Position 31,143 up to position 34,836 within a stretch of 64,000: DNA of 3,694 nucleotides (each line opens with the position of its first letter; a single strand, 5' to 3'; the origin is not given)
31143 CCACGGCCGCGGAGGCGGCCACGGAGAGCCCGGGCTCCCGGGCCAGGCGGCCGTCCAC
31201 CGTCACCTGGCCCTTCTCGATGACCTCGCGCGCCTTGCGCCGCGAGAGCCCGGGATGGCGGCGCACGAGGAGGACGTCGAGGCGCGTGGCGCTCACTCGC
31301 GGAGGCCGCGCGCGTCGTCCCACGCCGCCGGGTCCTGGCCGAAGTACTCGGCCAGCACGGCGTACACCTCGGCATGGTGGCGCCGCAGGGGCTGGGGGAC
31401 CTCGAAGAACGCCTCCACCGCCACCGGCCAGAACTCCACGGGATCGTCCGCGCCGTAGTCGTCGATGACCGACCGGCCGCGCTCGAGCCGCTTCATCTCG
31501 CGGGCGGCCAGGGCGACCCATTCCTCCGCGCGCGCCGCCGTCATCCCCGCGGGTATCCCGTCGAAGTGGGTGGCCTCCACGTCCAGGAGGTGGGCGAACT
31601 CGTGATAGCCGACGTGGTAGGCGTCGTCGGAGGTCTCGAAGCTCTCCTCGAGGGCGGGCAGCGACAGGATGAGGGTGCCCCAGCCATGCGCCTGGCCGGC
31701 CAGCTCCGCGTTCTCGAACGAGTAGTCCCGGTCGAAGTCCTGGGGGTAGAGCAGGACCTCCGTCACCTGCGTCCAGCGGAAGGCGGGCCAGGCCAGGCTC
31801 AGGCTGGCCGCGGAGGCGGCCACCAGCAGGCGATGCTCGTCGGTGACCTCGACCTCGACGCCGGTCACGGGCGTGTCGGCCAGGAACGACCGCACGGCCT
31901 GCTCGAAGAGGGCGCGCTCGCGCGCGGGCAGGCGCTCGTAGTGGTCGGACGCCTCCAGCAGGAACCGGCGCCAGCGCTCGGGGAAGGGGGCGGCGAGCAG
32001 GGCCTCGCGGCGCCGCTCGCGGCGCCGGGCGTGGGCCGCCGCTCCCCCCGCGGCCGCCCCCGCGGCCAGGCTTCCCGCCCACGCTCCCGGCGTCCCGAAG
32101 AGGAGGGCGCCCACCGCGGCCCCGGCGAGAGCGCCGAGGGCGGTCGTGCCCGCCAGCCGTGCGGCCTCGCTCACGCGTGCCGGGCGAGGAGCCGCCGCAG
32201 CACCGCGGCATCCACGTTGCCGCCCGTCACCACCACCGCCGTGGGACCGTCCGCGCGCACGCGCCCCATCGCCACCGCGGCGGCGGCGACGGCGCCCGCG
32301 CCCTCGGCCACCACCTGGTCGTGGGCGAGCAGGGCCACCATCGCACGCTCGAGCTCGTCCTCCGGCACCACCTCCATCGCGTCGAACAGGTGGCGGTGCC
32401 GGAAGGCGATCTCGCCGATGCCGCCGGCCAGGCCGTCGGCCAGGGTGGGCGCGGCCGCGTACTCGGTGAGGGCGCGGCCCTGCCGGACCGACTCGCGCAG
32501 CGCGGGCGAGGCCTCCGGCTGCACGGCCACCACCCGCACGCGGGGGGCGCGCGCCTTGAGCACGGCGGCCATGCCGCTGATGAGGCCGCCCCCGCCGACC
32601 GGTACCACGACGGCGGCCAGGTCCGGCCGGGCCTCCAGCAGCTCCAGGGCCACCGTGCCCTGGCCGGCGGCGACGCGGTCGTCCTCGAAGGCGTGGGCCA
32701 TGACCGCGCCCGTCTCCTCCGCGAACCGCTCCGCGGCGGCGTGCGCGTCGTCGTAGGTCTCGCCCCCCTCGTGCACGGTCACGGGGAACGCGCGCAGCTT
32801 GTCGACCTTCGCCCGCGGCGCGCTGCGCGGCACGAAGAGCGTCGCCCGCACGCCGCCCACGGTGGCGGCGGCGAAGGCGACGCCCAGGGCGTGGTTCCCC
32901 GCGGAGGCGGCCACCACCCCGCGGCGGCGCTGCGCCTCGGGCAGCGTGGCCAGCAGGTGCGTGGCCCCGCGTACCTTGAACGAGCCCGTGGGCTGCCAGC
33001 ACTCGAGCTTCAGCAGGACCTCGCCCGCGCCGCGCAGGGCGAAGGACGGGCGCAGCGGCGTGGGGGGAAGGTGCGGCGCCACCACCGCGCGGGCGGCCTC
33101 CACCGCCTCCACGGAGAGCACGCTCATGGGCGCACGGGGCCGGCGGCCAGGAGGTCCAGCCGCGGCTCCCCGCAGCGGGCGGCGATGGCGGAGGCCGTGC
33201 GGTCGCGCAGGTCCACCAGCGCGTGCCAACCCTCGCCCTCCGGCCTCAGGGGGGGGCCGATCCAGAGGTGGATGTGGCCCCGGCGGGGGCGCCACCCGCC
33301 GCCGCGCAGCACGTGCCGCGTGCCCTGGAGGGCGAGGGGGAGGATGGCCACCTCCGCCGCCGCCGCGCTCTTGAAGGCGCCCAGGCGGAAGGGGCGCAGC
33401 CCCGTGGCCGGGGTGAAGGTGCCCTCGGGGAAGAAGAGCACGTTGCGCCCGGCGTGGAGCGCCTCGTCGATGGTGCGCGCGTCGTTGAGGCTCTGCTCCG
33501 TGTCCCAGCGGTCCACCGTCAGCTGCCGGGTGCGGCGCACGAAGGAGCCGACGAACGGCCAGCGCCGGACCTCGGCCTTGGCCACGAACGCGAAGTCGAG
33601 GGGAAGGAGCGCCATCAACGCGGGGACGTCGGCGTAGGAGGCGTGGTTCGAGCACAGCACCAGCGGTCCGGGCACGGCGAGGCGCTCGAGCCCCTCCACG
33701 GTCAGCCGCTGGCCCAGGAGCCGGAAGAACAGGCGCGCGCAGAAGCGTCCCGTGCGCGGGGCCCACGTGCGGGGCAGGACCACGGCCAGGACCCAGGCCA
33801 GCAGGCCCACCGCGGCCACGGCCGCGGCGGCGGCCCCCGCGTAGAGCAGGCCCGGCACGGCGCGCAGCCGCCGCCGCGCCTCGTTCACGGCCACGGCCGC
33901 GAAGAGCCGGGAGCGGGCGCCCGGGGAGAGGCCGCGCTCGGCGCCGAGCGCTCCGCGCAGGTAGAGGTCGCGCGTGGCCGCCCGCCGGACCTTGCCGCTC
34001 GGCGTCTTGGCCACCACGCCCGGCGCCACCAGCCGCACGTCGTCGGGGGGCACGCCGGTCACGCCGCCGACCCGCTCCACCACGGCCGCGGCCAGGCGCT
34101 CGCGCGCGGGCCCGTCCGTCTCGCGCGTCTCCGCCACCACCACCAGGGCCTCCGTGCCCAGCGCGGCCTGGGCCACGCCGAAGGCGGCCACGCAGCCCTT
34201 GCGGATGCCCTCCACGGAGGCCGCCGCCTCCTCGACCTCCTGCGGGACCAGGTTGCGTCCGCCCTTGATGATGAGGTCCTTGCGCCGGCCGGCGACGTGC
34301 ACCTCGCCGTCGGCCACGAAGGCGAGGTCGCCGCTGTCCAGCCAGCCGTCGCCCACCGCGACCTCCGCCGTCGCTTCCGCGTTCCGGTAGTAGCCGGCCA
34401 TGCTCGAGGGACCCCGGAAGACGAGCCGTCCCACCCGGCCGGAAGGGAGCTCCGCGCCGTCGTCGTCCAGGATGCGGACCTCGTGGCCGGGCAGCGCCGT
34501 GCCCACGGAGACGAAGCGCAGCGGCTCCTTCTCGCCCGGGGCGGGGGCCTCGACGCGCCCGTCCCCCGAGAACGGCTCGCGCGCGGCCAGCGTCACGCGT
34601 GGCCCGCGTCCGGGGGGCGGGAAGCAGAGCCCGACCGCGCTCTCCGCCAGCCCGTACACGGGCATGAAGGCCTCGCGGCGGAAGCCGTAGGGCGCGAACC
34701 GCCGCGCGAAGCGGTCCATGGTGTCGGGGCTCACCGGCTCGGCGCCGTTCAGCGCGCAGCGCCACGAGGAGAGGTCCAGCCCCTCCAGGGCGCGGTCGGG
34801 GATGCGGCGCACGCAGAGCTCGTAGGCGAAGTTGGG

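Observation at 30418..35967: Four-gene overlapping operon: ACP-FAAL-PlsC fusion, threonine/serine dehydratase, MtfA peptidase, RluA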

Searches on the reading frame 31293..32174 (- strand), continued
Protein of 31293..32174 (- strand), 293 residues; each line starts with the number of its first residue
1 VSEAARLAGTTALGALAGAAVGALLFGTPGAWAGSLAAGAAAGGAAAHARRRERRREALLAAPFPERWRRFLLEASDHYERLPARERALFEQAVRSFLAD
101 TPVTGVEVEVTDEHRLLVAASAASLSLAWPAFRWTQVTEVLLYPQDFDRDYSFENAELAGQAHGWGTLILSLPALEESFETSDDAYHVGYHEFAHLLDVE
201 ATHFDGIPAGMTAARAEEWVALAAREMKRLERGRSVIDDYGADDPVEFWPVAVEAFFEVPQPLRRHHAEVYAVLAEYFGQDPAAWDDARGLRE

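Call 63: get_annotated_region(hit=H3, flank=4000)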
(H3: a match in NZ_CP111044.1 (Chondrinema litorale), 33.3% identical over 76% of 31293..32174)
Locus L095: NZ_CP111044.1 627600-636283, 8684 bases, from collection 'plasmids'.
description: Chondrinema litorale strain WSW3-B12 plasmid unnamed2, complete sequence
organism: Chondrinema litorale (NCBI taxid 2994555)
taxonomy: Bacteria; Bacteroidota; Cytophagia; Cytophagales; Flammeovirgaceae; Chondrinema; Chondrinema litorale
host: -; source: Seaweed,red alga; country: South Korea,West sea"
typing (MOB-suite, as given by PLSDB): non-mobilizable
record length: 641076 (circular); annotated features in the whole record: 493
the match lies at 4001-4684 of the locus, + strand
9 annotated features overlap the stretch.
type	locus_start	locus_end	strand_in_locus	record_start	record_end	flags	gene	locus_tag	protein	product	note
CDS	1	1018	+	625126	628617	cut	-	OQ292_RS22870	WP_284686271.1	ThuA domain-containing protein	-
CDS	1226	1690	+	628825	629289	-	-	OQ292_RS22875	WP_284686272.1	hypothetical protein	-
CDS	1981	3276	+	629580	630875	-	-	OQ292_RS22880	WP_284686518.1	WG repeat-containing protein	-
CDS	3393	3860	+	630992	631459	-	-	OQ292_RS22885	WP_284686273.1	hypothetical protein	-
CDS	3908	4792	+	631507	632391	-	-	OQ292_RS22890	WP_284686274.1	zinc-dependent peptidase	-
CDS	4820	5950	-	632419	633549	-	-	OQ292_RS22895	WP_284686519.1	AAA family ATPase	-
CDS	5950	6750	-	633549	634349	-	-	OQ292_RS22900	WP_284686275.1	RNA ligase family protein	-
CDS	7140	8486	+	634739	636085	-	-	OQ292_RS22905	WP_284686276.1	cytochrome c peroxidase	-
CDS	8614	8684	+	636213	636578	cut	-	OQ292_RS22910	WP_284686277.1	hypothetical protein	-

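Call 64: get_annotated_region(hit=H10, flank=4000)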
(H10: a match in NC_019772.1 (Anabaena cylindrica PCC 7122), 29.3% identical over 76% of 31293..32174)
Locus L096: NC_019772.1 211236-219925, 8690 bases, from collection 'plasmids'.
description: Anabaena cylindrica PCC 7122 plasmid pANACY.01, complete sequence
organism: Anabaena cylindrica PCC 7122 (NCBI taxid 272123)
taxonomy: Bacteria; Cyanobacteriota; Cyanophyceae; Nostocales; Nostocaceae; Anabaena; Anabaena cylindrica; Anabaena cylindrica PCC 7122
host: -; source: water, most likely pond; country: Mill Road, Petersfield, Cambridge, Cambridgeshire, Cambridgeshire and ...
typing (MOB-suite, as given by PLSDB): conjugative; replicon rep_cluster_345; relaxase MOBP; mating-pair formation MPF_T
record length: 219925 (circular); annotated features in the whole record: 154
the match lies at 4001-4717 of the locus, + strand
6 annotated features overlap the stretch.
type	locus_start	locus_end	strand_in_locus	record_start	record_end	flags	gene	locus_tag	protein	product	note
CDS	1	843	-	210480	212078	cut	-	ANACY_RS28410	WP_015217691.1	helix-turn-helix domain-containing protein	-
CDS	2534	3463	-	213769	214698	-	-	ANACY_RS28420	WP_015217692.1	tyrosine-type recombinase/integrase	GO:0015074 - DNA integration [Evidence IEA]; GO:0006310 - DNA recombination [Evidence IEA]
CDS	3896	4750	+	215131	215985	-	-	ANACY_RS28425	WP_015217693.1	M90 family metallopeptidase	-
CDS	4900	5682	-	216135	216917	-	-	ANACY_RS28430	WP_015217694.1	peroxiredoxin-like family protein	-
CDS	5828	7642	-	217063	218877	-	-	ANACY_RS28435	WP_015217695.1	DNA polymerase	GO:0006260 - DNA replication [Evidence IEA]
CDS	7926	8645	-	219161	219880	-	-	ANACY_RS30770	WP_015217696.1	hypothetical protein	-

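Call 65: get_annotated_region(hit=H14, flank=4000)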
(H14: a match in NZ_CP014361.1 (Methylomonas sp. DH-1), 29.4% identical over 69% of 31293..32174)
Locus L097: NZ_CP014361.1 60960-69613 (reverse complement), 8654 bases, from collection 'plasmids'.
description: Methylomonas sp. DH-1 plasmid unnamed, complete sequence
organism: Methylomonas sp. DH-1 (NCBI taxid 1727196)
taxonomy: Bacteria; Pseudomonadota; Gammaproteobacteria; Methylococcales; Methylococcaceae; Methylomonas; Methylomonas sp. DH-1
host: -; source: cell culture,waste sludge of a brewery plant; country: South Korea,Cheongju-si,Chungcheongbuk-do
typing (MOB-suite, as given by PLSDB): mobilizable; relaxase MOBH
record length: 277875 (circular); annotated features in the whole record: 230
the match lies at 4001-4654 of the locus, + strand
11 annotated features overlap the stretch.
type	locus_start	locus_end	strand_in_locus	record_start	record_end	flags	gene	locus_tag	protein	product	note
CDS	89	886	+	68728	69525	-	-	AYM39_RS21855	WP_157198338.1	hypothetical protein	-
CDS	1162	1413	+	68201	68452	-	-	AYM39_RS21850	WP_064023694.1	type II toxin-antitoxin system Phd/YefM family antitoxin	-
CDS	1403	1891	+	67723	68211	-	-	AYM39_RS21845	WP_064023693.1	putative toxin-antitoxin system toxin component, PIN family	-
CDS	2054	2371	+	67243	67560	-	-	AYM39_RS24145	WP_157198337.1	hypothetical protein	-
CDS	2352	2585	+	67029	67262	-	-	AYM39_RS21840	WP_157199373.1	hypothetical protein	-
CDS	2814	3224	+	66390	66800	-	-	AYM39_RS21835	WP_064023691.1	alkaline phosphatase family protein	-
CDS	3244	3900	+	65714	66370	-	-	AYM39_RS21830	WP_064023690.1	DUF1614 domain-containing protein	-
CDS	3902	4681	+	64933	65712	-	-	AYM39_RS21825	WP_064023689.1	M90 family metallopeptidase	-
CDS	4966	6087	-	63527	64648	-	-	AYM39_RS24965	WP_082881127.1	NAD(P)H-dependent oxidoreductase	-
CDS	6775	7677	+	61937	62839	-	-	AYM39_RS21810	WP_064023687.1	WYL domain-containing protein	-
CDS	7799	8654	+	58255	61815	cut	recC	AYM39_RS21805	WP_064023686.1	exodeoxyribonuclease V subunit gamma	GO:0006310 - DNA recombination [Evidence IEA]; GO:0006281 - DNA repair [Evidence IEA]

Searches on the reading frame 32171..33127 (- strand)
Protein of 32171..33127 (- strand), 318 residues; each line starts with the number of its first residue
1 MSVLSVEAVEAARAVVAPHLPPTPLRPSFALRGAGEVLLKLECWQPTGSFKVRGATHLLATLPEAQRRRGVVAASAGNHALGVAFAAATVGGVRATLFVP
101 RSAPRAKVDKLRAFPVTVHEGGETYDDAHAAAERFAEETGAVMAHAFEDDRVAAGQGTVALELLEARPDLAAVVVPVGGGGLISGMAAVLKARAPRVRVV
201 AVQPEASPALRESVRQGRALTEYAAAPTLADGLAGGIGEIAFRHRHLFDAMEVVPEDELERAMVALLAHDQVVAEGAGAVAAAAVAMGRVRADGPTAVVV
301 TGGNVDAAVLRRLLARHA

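Call 9: search_protein_families(library=pfam, proteins=[window:32171-33127:-], max_evalue=0.01)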
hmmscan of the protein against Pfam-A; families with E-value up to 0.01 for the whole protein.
window:32171-33127:- (318 aa): 1 family
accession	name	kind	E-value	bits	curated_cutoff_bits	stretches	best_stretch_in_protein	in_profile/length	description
PF00291.31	PALP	-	2.6e-70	237.5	35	1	18-302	3-295/295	Pyridoxal-phosphate dependent enzyme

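Call 16: search_protein_families(library=ncbifam, proteins=[window:32171-33127:-], max_evalue=0.001)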
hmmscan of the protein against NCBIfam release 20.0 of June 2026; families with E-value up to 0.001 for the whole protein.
window:32171-33127:- (318 aa): 38 families (the best 25 are shown)
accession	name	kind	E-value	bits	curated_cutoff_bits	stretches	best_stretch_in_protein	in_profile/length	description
TIGR01127.1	ilvA_1Cterm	equivalog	1.8e-85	287.3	378.75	1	34-315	14-296/380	threonine ammonia-lyase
NF005292.0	PRK06815.1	equivalog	5.3e-78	262.3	371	1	6-311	5-314/320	threonine/serine dehydratase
NF005680.0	PRK07476.1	equivalog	1.2e-77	261.1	413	1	2-316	3-322/326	hydroxyectoine utilization dehydratase EutB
NF005600.0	PRK07334.1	equivalog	1.8e-77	260.7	496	1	3-317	9-324/408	threonine ammonia-lyase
NF006389.0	PRK08638.1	equivalog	7e-75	252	453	1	3-307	8-317/333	bifunctional threonine ammonia-lyase/L-serine ammonia-lyase TdcB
TIGR02991.1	ectoine_eutB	equivalog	1.1e-70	238.1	413.35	1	5-314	2-315/317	hydroxyectoine utilization dehydratase EutB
NF006094.0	PRK08246.1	subfamily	2e-67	227.8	331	1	5-309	6-308/310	serine/threonine dehydratase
NF006390.0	PRK08639.1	equivalog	1.4e-66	225.2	421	1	4-309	7-319/418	threonine ammonia-lyase IlvA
TIGR02079.1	THD1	equivalog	4.4e-63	213.5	440.55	1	8-310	2-312/410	threonine ammonia-lyase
NF006674.0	PRK09224.1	subfamily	1.1e-61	209.1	577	1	31-311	36-320/508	threonine ammonia-lyase IlvA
NF009130.0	PRK12483.1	subfamily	7.8e-60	202.9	801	1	32-312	49-333/521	threonine ammonia-lyase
TIGR01124.1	ilvA_2Cterm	equivalog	5.4e-58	196.8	411.3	1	23-311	18-312/499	threonine ammonia-lyase, biosynthetic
NF045641.2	BHydaspDhtseBhcB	equivalog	7.8e-58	196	550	1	6-308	4-308/312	beta-hydroxyaspartate dehydratase BhcB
NF006455.0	PRK08813.1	equivalog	1.9e-56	192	489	1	4-315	21-320/374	threonine dehydratase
NF005454.0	PRK07048.1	equivalog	2.6e-54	184.6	452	1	5-316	8-322/324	threo-3-hydroxy-L-aspartate ammonia-lyase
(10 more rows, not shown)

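Call 40: search_solved_structures(query=window:32171-33127:-, max_evalue=1e-20)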
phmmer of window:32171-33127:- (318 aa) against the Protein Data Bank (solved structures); distinct sequences matched with E-value up to 1e-20: 20.
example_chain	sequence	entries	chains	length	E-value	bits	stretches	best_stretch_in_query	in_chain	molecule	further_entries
2gn0_A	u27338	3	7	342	1.8e-56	195.3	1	23-310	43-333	Threonine dehydratase catabolic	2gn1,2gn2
5cvc_A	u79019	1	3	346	4.7e-50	174.2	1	5-317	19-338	Serine racemase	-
8y1j_A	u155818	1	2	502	1.8e-47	165.7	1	22-314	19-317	L-threonine dehydratase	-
8zkv_A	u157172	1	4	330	1.9e-42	149.3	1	18-316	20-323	L-threonine dehydratase biosynthetic IlvA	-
1tdj_A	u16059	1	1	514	4.1e-42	148.2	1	18-311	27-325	BIOSYNTHETIC THREONINE DEAMINASE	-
9d2q_A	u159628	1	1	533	4.5e-42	148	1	18-311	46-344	L-threonine dehydratase biosynthetic IlvA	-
43cq_A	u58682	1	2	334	6.7e-42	147.5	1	18-311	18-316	L-threonine dehydratase biosynthetic IlvA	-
6lut_A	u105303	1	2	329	6.8e-41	144.2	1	5-317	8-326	Probable serine racemase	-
5x2l_A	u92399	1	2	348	9.2e-41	143.8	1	9-307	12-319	Serine racemase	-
3l6b_A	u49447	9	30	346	9.8e-41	143.7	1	9-307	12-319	Serine racemase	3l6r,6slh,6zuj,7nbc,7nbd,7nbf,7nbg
6zsp_AAA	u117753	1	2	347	9.9e-41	143.6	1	9-307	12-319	Serine racemase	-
1ve5_A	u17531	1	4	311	3e-40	142.1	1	7-306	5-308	Threonine deaminase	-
3iau_A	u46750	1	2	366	7.5e-40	140.8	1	37-312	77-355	Threonine deaminase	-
3hmk_A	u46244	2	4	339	2.7e-39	138.9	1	10-310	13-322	Serine racemase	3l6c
1v71_A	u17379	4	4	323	1.9e-37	132.9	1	33-308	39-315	Hypothetical protein C320.14 in chromosome III | Uncharacterized protein C320.14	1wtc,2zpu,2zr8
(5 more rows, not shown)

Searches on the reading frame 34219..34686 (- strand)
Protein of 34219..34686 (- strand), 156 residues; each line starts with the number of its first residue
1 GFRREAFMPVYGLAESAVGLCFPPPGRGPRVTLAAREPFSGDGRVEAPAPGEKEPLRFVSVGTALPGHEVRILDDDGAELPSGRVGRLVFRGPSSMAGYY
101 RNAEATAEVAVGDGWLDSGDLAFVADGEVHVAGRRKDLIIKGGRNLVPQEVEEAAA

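Call 56: search_solved_structures(query=window:34219-34686:-, max_evalue=0.001, show_alignments=3)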
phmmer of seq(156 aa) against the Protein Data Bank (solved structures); distinct sequences matched with E-value up to 0.001: 127 (the best 60 are shown).
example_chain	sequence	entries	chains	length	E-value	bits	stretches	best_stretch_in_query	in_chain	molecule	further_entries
3pbk_A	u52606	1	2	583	5.2e-28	101.3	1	2-154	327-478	Fatty Acyl-Adenylate Ligase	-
6ulx_A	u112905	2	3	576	1.8e-21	80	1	3-154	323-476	Amino acid adenylation domain-containing protein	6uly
6ulw_A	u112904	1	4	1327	6.3e-21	78.3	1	4-154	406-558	Amino acid adenylation domain-containing protein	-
8r2r_A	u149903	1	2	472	4.9e-18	68.9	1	52-154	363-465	Probable fatty-acid-CoA ligase FadD5 (Fatty-acid-CoA synthetase) (Fatty-acid-CoA synthase)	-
8r2q_A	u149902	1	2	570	6.7e-18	68.4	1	52-154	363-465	Probable fatty-acid-CoA ligase FadD5 (Fatty-acid-CoA synthetase) (Fatty-acid-CoA synthase)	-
8pyy_A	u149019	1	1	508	1.2e-17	67.6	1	59-153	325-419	Fatty-acyl-CoA synthase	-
8ppp_A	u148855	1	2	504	1.2e-17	67.6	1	59-153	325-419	Fatty-acyl-CoA synthase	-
8pyx_A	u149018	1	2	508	1.2e-17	67.6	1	59-153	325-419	Fatty-acyl-CoA synthase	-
8wev_A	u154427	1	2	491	4.1e-17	65.9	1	68-153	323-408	Feruloyl-CoA Synthetase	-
8weu_A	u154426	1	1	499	4.3e-17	65.8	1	68-153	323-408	Fatty-acyl-CoA synthase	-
4fuq_A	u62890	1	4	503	6.2e-17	65.3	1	60-153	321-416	Malonyl CoA synthetase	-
4fut_A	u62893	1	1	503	6.2e-17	65.3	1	60-153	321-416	Malonyl CoA synthetase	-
4gxr_A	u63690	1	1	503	6.2e-17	65.3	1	60-153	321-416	Malonyl CoA synthetase, Benzoate-CoA ligase Chimeric protein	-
4gxq_A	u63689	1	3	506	6.4e-17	65.3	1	60-153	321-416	Malonyl CoA synthetase, Benzoate-CoA ligase Chimeric protein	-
6h1b_A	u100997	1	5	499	8.9e-17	64.8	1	58-153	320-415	Fatty acid CoA ligase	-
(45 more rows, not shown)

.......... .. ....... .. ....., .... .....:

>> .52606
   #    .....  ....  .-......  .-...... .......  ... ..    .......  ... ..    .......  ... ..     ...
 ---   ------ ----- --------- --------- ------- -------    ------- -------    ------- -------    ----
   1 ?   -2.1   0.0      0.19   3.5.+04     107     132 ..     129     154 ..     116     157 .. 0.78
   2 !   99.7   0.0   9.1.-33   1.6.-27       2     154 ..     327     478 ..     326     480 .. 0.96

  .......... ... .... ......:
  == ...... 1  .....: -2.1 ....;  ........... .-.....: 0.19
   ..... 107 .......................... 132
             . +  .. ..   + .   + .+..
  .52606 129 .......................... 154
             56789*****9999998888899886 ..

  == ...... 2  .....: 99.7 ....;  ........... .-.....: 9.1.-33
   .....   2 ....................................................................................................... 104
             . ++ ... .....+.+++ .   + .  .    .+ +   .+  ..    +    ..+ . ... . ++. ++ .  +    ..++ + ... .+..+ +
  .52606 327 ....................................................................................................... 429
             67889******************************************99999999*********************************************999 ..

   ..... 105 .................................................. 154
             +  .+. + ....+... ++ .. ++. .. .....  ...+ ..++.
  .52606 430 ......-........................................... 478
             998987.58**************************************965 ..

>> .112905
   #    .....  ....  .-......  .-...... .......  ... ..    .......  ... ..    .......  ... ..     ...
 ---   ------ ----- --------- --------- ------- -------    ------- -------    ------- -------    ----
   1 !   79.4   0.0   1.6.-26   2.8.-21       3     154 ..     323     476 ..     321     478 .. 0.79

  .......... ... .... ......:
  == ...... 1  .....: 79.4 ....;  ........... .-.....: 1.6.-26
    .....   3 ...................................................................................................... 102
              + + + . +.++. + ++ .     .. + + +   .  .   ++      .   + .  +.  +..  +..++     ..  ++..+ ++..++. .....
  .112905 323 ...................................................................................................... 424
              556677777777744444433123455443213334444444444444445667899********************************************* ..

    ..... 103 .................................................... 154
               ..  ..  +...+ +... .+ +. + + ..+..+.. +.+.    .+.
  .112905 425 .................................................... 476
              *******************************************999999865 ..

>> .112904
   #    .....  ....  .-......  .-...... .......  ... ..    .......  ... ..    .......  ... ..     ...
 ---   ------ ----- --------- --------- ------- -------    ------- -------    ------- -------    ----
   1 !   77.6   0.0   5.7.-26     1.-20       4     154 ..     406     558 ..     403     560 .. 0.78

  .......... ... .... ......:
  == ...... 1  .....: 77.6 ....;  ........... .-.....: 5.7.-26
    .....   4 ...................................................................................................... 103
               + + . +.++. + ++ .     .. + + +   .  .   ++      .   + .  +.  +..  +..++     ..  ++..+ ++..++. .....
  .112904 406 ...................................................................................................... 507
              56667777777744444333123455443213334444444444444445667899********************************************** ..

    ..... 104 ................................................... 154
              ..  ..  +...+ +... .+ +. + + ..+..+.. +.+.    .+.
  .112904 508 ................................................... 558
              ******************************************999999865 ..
